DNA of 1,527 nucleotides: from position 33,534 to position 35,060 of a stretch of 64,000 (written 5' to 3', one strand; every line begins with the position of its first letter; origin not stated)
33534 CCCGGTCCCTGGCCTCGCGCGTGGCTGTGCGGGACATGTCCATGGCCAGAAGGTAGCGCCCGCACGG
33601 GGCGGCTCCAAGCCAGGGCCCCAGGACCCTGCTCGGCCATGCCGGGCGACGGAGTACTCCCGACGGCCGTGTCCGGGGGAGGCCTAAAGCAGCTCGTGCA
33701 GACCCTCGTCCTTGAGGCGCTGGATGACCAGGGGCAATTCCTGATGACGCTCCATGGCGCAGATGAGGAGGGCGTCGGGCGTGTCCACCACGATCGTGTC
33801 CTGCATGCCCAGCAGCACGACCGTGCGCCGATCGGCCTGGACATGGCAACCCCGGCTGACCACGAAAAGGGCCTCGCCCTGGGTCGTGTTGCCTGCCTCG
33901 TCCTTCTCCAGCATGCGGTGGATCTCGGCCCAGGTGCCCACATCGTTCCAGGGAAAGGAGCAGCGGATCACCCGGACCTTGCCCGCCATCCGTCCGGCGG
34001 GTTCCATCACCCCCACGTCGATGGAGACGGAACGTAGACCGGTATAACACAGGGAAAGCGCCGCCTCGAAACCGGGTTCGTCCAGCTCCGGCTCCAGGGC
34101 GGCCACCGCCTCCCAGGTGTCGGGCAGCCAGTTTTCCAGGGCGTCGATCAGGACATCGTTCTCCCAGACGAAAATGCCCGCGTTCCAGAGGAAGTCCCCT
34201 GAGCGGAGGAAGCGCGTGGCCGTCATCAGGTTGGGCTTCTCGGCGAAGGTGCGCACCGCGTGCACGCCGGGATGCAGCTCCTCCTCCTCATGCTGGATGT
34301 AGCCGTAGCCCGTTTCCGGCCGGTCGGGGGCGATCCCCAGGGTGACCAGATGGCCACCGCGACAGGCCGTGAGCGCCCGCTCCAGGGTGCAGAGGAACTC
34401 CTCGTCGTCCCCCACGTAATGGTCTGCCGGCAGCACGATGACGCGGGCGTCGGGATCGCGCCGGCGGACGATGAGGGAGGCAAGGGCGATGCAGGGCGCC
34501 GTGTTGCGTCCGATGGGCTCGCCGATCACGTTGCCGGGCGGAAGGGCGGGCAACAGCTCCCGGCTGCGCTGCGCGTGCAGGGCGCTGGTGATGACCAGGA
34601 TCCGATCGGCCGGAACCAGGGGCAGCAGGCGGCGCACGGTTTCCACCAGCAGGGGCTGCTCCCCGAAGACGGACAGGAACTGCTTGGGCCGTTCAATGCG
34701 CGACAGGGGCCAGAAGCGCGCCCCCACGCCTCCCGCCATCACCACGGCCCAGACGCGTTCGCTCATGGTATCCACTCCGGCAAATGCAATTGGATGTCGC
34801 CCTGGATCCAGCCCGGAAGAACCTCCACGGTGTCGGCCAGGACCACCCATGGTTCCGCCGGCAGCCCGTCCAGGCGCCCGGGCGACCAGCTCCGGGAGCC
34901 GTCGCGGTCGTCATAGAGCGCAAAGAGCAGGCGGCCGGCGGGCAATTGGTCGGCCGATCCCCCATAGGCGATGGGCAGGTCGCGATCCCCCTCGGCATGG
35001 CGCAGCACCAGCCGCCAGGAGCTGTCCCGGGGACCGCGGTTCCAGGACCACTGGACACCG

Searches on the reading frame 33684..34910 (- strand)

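Call 53: search_protein_families(library=pfam, proteins=[window:33684-34910:-], max_evalue=0.0001)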
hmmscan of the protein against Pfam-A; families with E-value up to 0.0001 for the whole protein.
window:33684-34910:- (408 aa): 3 families
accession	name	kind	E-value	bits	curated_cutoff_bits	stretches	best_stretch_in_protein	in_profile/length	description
PF00483.29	NTP_transferase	-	1.2e-34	120.4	21.2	1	55-338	2-243/245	Nucleotidyl transferase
PF22640.1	ManC_GMP_beta-helix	-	3.6e-11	43.3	27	1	346-399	2-55/55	MannoseP isomerase/GMP-like beta-helix domain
PF12804.13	NTP_transf_3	-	1.5e-06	28.9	27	1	55-165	1-97/160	MobA-like NTP transferase domain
